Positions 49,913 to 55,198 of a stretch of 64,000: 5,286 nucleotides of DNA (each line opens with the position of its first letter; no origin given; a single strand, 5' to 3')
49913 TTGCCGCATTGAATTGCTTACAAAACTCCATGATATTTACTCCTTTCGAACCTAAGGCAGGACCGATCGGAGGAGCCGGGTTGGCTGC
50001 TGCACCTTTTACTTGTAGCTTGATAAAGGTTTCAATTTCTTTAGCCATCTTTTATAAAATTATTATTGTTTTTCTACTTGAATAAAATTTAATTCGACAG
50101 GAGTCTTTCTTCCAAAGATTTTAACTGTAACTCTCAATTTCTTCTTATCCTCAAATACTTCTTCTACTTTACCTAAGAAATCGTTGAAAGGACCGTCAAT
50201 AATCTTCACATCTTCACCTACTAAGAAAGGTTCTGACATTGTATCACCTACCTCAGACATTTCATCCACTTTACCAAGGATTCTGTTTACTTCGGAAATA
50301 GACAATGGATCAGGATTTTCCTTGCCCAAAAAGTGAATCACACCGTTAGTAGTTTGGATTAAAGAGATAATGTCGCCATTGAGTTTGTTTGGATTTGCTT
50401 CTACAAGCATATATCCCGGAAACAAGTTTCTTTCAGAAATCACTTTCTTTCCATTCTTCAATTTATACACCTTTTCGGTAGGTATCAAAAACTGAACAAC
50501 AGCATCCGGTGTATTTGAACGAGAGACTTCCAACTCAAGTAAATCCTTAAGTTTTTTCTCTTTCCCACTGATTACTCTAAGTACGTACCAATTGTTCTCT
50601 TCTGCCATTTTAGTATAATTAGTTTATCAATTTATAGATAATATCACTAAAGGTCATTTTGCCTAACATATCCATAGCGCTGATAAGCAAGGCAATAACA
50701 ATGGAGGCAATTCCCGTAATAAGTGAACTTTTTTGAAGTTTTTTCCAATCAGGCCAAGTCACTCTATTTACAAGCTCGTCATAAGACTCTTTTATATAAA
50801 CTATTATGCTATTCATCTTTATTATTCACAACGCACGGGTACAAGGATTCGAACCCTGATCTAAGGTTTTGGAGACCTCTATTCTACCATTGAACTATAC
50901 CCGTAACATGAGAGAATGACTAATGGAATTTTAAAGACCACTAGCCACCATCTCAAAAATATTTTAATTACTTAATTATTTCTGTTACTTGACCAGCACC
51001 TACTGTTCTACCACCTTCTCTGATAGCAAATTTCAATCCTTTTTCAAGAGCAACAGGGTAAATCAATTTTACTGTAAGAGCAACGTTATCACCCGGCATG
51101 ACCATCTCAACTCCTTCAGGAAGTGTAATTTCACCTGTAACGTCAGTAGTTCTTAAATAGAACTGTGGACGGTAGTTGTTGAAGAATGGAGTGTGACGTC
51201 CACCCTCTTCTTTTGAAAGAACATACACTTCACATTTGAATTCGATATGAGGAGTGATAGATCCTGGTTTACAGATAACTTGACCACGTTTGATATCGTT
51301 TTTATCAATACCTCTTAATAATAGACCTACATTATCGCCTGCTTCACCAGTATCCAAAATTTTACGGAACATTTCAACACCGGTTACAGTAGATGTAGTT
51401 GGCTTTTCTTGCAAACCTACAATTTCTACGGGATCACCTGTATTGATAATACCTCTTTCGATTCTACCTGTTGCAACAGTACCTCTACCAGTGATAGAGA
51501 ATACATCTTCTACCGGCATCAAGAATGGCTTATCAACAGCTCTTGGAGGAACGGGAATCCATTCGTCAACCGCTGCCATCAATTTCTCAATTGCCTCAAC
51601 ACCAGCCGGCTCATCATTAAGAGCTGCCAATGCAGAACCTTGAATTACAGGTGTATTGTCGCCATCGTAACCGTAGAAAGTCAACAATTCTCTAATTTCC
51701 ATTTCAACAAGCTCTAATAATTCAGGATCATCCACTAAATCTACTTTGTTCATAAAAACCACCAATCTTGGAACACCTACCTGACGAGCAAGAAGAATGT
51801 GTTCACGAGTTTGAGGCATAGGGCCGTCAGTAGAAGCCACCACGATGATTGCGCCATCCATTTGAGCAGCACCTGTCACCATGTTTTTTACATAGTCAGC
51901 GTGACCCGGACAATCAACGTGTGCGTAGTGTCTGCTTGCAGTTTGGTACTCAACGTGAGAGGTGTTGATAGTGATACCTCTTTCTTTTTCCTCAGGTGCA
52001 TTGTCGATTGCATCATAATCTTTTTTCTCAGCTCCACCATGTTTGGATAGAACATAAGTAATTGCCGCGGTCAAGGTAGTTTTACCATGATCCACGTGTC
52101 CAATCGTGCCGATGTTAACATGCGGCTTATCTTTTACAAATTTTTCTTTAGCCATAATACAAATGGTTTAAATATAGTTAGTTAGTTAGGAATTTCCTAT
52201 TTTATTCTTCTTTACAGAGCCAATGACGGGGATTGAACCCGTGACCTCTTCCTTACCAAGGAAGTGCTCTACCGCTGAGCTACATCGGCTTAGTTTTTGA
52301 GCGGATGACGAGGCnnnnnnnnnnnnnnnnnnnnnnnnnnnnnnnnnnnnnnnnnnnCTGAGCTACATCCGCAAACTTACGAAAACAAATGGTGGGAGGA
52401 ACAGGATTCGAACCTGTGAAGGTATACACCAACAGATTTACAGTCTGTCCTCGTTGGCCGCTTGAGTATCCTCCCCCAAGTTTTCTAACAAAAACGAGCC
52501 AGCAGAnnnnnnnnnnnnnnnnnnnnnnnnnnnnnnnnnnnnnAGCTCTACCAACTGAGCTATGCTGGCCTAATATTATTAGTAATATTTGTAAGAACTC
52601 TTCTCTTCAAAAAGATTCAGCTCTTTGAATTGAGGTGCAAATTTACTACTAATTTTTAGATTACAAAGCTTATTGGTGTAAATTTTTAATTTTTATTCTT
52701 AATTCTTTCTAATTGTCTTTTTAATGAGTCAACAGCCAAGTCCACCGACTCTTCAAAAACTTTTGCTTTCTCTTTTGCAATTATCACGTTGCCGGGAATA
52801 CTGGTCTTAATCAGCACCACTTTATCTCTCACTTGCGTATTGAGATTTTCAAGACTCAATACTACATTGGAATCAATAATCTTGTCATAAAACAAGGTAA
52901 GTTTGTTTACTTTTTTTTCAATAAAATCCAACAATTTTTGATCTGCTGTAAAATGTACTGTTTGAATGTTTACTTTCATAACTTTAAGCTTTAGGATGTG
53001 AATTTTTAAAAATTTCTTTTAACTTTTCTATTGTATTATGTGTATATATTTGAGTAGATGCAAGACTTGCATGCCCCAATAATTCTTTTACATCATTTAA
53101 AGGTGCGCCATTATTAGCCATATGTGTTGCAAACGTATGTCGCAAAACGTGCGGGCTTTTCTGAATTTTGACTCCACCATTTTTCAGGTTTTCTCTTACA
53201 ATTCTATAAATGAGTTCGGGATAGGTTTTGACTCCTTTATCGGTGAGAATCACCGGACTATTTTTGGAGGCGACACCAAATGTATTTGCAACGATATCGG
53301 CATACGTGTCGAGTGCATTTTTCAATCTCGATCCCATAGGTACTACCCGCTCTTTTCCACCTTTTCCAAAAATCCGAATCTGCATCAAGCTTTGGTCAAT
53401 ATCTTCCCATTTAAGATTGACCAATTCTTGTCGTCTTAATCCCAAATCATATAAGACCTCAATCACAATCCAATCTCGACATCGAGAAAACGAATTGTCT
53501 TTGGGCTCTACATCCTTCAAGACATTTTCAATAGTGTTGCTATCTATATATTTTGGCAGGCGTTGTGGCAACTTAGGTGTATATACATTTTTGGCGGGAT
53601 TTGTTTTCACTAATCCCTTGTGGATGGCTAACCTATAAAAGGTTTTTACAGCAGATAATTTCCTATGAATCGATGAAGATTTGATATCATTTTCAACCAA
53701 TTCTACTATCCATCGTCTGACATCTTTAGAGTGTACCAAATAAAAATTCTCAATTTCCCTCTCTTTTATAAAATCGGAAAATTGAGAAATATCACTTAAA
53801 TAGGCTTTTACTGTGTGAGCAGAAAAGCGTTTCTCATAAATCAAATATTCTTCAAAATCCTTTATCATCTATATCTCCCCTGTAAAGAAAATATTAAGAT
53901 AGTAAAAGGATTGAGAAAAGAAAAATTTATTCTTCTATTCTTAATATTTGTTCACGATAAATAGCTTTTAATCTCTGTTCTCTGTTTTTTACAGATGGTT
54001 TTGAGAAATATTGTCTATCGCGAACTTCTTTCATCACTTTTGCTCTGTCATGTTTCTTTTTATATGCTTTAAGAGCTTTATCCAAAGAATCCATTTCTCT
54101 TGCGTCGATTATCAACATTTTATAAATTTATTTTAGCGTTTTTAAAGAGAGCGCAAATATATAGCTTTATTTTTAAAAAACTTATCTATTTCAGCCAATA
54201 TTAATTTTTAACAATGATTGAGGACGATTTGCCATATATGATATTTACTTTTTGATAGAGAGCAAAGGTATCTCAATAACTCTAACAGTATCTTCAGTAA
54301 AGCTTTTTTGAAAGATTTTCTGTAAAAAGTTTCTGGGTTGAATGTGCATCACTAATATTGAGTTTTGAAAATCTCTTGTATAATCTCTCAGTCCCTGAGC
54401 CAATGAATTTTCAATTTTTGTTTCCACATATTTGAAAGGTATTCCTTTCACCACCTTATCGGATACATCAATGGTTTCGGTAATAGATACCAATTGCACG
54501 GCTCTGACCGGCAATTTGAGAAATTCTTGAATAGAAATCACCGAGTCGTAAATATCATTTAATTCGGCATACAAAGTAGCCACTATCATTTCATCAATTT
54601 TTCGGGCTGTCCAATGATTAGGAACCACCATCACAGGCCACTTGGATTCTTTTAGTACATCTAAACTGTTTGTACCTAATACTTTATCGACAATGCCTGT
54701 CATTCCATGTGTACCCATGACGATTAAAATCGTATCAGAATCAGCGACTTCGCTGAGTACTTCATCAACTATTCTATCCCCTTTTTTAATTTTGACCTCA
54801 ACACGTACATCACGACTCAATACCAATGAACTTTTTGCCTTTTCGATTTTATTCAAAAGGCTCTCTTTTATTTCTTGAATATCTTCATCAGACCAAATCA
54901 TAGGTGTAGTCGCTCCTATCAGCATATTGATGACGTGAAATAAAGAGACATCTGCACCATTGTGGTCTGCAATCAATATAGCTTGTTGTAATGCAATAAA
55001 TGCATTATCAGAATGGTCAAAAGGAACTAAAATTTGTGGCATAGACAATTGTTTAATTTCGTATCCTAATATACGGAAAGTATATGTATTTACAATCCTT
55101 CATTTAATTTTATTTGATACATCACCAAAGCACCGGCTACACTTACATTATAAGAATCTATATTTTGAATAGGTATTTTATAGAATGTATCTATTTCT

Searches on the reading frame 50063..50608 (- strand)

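Call 45: search_protein_families(library=pfam, proteins=[window:50063-50608:-])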
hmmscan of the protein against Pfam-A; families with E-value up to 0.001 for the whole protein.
window:50063-50608:- (181 aa): 2 families
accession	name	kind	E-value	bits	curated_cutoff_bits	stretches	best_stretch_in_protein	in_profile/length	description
PF02357.24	NusG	-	1e-20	74.4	22.2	1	6-111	2-93/93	Transcription termination factor nusG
PF00467.35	KOW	-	1e-05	25.6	22.3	1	130-163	1-32/32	KOW motif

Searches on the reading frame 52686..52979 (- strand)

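Call 44: search_protein_families(library=pfam, proteins=[window:52686-52979:-])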
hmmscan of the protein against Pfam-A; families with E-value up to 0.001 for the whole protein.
window:52686-52979:- (97 aa): 1 family
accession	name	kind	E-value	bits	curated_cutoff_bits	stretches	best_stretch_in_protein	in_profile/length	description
PF02482.25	Ribosomal_S30AE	-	8.2e-18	65.4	23.7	1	3-96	1-86/88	Sigma 54 modulation protein / S30EA ribosomal protein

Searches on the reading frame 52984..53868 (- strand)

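Call 44: search_protein_families(library=pfam, proteins=[window:52984-53868:-])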
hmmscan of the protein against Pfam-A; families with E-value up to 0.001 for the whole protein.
window:52984-53868:- (294 aa): 5 families
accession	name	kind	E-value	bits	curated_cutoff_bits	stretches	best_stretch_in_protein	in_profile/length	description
PF00589.27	Phage_integrase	-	6.7e-35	120.8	27.1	1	107-279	2-169/172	Phage integrase family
PF02899.23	Phage_int_SAM_1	-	7e-20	71.5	22.3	1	2-85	1-83/83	Phage integrase, N-terminal SAM-like domain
PF13495.12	Phage_int_SAM_4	-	1.5e-07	32.2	27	1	3-81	3-78/85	Phage integrase, N-terminal SAM-like domain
PF13102.12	Phage_int_SAM_5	-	9.7e-06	26.3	22.3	0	49-93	53-94/98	Phage integrase SAM-like domain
PF12835.12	Integrase_1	-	0.00073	19.9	23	0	112-248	18-148/149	Integrase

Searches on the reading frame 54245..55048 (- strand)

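Call 44: search_protein_families(library=pfam, proteins=[window:54245-55048:-])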
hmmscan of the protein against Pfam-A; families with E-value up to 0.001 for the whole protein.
window:54245-55048:- (267 aa): 1 family
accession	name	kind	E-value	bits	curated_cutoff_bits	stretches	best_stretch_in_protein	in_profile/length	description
PF00582.32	Usp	-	3.5e-24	86.4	24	1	5-143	4-141/141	Universal stress protein family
